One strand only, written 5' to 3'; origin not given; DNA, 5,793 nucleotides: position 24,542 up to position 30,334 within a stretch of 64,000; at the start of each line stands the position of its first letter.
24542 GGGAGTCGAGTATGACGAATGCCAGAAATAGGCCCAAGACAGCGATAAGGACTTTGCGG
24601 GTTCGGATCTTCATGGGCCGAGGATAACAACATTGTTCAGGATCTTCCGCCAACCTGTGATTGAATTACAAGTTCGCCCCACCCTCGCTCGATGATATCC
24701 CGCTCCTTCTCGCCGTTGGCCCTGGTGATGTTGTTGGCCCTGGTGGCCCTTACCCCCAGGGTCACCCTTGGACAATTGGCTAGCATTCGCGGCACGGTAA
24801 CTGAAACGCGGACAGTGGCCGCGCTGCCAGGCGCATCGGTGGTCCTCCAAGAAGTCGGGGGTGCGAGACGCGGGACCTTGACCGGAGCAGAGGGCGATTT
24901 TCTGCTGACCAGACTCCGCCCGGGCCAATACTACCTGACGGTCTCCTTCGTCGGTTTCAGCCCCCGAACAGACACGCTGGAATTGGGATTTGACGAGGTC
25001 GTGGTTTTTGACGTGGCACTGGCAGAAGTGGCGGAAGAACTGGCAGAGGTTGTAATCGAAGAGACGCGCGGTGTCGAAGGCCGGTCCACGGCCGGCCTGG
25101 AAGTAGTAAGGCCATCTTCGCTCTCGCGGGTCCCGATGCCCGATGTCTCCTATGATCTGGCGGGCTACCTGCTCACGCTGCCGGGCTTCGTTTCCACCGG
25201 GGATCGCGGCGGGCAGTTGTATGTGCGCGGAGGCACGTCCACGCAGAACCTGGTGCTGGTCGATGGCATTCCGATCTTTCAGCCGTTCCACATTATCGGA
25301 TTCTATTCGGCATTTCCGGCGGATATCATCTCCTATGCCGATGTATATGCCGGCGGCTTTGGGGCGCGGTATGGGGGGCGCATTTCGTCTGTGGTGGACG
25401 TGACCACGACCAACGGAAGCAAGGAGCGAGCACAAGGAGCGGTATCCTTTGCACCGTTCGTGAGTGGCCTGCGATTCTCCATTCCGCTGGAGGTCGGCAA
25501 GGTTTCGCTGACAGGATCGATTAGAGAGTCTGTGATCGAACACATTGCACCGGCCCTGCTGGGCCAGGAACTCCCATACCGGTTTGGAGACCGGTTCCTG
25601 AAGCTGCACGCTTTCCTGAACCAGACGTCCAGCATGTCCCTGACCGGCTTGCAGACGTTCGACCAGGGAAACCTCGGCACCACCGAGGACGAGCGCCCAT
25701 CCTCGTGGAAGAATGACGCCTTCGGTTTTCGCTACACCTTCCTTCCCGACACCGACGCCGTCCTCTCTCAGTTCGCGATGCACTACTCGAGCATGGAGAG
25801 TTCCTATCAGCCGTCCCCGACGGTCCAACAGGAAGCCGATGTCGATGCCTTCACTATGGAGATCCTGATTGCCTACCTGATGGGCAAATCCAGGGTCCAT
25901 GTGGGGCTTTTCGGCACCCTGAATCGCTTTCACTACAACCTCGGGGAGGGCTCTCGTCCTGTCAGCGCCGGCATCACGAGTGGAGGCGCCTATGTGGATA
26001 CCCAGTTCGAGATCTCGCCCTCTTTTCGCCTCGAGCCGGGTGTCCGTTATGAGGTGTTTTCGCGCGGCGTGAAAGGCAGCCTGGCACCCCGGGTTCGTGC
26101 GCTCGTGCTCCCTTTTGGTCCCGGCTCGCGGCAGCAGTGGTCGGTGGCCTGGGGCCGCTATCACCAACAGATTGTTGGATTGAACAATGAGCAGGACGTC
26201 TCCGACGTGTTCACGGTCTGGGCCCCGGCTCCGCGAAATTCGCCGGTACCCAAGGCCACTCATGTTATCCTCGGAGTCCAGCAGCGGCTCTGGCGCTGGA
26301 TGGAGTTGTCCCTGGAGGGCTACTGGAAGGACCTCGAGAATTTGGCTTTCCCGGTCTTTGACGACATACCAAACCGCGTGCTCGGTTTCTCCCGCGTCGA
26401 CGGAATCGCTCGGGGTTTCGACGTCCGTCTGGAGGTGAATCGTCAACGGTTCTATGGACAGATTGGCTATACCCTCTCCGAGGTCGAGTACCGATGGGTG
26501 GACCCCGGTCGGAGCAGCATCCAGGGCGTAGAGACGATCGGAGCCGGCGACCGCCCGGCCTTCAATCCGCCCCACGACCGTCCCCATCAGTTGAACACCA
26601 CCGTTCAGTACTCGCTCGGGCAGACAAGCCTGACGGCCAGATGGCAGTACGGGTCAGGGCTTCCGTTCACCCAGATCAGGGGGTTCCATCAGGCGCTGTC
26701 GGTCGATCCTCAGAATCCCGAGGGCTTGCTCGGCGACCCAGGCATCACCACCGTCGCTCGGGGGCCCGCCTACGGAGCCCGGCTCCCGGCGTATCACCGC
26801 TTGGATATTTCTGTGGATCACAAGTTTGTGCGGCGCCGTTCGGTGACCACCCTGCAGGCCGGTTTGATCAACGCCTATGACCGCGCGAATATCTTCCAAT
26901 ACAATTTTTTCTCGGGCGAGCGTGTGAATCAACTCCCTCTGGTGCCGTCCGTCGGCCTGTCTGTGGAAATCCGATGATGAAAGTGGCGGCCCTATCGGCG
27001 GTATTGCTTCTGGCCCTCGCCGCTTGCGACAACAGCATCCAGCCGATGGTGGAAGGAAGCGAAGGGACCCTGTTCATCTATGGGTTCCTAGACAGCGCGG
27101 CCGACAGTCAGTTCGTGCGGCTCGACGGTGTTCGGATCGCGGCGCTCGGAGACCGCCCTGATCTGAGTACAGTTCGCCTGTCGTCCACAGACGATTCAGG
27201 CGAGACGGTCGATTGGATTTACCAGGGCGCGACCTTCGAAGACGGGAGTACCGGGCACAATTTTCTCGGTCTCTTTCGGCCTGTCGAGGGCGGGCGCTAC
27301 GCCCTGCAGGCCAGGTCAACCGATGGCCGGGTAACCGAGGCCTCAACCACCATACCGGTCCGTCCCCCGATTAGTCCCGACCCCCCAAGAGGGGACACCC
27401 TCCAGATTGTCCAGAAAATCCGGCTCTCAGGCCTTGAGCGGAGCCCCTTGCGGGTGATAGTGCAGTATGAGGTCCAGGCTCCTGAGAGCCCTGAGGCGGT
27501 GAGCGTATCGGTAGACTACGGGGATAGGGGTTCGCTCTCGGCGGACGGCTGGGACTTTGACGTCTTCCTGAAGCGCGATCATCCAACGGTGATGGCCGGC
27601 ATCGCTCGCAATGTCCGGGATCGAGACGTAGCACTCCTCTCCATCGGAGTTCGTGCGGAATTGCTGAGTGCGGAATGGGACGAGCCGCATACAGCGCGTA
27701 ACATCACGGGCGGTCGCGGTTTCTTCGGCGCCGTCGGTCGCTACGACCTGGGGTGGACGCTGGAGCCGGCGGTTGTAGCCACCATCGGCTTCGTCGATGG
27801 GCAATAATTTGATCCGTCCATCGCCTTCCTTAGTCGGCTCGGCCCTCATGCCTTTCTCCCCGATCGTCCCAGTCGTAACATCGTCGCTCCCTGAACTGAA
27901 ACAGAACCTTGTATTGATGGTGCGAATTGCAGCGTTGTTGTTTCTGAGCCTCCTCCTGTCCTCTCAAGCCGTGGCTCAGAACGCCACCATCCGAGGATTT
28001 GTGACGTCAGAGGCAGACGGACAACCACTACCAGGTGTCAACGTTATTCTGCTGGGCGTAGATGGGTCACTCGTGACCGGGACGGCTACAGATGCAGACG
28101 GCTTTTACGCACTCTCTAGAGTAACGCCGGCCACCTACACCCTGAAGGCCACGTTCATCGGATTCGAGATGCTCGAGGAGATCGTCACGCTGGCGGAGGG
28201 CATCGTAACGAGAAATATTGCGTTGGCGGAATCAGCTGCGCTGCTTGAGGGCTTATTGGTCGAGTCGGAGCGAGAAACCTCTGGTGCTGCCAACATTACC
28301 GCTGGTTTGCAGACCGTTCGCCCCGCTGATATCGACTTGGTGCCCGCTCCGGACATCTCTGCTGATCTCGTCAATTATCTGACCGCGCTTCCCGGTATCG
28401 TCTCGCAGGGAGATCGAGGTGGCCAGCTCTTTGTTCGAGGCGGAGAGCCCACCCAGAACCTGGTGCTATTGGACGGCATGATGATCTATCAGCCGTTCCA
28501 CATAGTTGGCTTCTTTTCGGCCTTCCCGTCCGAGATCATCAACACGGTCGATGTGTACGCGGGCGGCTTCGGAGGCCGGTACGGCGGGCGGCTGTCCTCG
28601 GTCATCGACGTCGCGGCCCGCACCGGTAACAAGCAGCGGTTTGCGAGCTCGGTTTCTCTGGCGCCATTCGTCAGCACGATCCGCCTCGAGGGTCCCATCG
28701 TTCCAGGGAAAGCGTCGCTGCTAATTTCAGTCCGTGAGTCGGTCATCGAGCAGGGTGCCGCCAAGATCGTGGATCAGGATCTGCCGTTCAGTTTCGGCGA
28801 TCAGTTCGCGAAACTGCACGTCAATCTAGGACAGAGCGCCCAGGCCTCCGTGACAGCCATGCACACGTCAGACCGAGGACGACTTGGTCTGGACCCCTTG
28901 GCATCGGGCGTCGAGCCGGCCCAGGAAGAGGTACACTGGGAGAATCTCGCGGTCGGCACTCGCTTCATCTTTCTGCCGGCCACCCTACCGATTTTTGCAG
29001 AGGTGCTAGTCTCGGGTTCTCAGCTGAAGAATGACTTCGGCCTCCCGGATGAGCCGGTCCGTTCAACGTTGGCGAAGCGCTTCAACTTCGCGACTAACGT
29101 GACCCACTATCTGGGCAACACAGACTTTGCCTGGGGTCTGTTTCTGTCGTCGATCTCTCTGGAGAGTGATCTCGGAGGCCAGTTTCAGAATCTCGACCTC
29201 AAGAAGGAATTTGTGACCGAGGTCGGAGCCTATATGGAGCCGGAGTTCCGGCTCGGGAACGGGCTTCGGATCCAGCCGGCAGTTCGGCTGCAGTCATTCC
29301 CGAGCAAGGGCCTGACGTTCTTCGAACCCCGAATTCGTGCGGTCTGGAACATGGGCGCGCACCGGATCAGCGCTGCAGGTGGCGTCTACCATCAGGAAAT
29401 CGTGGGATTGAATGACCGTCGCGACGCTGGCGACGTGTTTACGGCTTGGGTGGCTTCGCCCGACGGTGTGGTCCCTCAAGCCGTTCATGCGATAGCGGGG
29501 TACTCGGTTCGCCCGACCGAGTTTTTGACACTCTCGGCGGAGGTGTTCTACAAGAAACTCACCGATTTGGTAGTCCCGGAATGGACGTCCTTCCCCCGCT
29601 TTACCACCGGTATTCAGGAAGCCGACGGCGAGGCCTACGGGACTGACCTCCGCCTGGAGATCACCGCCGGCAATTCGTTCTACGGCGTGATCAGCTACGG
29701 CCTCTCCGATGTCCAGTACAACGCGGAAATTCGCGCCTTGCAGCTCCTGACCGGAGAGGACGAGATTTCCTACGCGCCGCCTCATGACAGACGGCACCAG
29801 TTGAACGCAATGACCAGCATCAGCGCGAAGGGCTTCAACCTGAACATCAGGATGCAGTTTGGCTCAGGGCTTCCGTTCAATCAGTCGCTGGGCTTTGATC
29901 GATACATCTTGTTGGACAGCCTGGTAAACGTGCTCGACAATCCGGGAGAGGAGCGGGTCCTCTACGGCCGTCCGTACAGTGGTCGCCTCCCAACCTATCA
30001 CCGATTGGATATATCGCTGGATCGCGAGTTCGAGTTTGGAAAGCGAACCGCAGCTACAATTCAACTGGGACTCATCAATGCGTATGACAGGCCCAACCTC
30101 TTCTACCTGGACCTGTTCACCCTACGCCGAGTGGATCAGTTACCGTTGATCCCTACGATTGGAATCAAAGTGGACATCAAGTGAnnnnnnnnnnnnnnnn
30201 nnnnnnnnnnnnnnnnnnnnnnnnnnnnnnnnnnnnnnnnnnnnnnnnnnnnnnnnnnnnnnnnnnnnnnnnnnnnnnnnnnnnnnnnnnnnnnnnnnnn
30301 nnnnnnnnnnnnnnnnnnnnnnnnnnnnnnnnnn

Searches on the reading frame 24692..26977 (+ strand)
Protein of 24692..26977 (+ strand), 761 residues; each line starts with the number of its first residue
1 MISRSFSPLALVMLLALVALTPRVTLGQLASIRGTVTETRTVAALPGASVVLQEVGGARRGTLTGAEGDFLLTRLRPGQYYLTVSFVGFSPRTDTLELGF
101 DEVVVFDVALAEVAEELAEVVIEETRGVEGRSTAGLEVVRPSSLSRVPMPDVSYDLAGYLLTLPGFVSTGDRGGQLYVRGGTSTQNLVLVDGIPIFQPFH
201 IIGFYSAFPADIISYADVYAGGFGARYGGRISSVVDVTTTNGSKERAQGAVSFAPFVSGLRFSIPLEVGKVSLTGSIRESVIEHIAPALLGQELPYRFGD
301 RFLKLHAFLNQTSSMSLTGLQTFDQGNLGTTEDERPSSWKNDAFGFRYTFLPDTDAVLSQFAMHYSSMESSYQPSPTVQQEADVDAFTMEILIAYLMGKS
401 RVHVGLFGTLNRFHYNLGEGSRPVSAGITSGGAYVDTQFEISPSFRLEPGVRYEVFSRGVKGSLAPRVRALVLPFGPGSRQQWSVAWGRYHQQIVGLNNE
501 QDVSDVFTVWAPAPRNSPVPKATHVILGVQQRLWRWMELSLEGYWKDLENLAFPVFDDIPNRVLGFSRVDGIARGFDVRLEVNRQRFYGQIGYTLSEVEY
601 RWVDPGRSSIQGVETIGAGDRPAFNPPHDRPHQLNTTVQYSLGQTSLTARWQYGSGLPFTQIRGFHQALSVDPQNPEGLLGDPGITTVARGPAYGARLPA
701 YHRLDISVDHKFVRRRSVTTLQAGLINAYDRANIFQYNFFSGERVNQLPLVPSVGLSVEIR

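Call 3: search_protein_families(library=pfam, proteins=[window:24692-26977:+], max_evalue=1)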
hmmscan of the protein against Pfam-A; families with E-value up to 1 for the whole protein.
window:24692-26977:+ (761 aa): 6 families
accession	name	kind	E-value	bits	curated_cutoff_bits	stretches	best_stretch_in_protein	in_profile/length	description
PF13620.12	CarboxypepD_reg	-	5.8e-15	55.8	32.3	1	31-110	1-81/82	Carboxypeptidase regulatory-like domain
PF13715.12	CarbopepD_reg_2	-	1.1e-13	51.5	32.2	1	32-122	1-88/88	CarboxypepD_reg-like domain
PF00593.30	TonB_dep_Rec_b-barrel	-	6.8e-11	43.1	27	1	339-727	60-435/436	TonB dependent receptor-like, beta-barrel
PF07715.20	Plug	-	1.7e-09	38.6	23.9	1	155-230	24-102/107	TonB-dependent Receptor Plug Domain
PF17210.9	SdrD_B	-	0.15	12.7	29.7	1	45-85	24-65/112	SdrD B-like domain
PF11854.14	MtrB_PioB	-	0.23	10.4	23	1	574-654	171-254/635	Putative outer membrane beta-barrel porin, MtrB/PioB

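Call 4: search_protein_families(library=ncbifam, proteins=[window:24692-26977:+], max_evalue=1)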
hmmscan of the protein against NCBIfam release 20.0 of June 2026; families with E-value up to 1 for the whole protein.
window:24692-26977:+ (761 aa): 4 families
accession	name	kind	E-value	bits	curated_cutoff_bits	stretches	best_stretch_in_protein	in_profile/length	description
NF052345.1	S_layer_anammox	exception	1.5e-05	22.5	1400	1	18-115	1300-1396/1596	Kustd1514 family S-layer glycoprotein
NF007926.1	PRK10641.1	equivalog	0.0012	17.5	836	1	174-244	86-158/617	TonB-dependent vitamin B12 receptor BtuB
TIGR01779.1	TonB-B12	equivalog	0.0018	16.9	599.7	1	173-245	86-159/614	TonB-dependent vitamin B12 receptor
NF041535.1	TonB_rec_PqqU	equivalog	0.13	10.5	1200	1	188-255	79-145/676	TonB-dependent receptor PqqU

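Call 90: search_solved_structures(query=window:24692-26977:+, max_evalue=0.01)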
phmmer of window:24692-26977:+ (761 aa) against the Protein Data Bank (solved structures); distinct sequences matched with E-value up to 0.01: 2.
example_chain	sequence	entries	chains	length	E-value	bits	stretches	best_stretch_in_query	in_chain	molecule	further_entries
5twr_A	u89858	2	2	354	0.0047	18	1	36-79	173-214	DNA-directed DNA/RNA polymerase mu | human DNA Polymerase Mu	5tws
9gbc_A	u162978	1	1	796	0.0072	17.4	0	11-244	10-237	TonB-linked outer membrane receptor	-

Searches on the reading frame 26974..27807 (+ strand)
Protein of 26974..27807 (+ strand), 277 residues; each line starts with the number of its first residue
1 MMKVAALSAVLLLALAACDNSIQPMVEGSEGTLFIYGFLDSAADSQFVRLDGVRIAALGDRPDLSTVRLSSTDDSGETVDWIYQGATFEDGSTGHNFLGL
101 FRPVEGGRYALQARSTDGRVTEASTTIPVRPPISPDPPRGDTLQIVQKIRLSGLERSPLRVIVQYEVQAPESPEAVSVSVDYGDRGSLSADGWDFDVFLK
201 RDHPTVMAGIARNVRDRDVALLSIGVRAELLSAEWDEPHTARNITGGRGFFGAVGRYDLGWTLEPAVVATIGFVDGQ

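Call 3: search_protein_families(library=pfam, proteins=[window:26974-27807:+], max_evalue=1)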
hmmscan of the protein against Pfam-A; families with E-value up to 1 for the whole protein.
window:26974-27807:+ (277 aa): 1 family
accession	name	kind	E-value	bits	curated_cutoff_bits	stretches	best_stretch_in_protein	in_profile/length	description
PF14054.11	DUF4249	-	9.5e-06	25.8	28.5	1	22-150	4-122/269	Domain of unknown function (DUF4249)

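Call 4: search_protein_families(library=ncbifam, proteins=[window:26974-27807:+], max_evalue=1)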
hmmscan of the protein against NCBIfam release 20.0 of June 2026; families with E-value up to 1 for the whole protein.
window:26974-27807:+ (277 aa): 0 families

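Call 91: search_solved_structures(query=window:26974-27807:+, max_evalue=1)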
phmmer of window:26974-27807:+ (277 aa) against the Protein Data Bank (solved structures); distinct sequences matched with E-value up to 1: 2.
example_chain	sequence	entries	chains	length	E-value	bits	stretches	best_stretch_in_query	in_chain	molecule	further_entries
6bjc_T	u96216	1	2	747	0.39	13.3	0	108-150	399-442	Targeting protein for Xklp2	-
6ln2_C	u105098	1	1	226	0.8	12.2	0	71-135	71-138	Fab7F38_heavy chain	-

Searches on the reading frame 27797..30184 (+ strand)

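Call 3: search_protein_families(library=pfam, proteins=[window:27797-30184:+], max_evalue=1)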
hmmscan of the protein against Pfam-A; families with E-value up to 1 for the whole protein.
window:27797-30184:+ (795 aa): 7 families
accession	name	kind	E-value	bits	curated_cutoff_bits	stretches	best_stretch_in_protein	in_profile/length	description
PF13620.12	CarboxypepD_reg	-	3e-16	60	32.3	1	64-141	1-79/82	Carboxypeptidase regulatory-like domain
PF13715.12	CarbopepD_reg_2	-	3.9e-14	52.9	32.2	1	65-154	1-87/88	CarboxypepD_reg-like domain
PF07715.20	Plug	-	1.4e-09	38.8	23.9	1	189-265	23-102/107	TonB-dependent Receptor Plug Domain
PF17210.9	SdrD_B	-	0.00018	22.1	29.7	1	73-118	19-64/112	SdrD B-like domain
PF11974.14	bMG3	-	0.0029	18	34.9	1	68-109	18-59/103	Bacterial alpha-2-macroglobulin MG3 domain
PF17802.7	SpaA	-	0.015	15.9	23.1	1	71-117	9-57/91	Prealbumin-like fold domain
PF07210.18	DUF1416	-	0.18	12.2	23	0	57-117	14-71/97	Protein of unknown function (DUF1416)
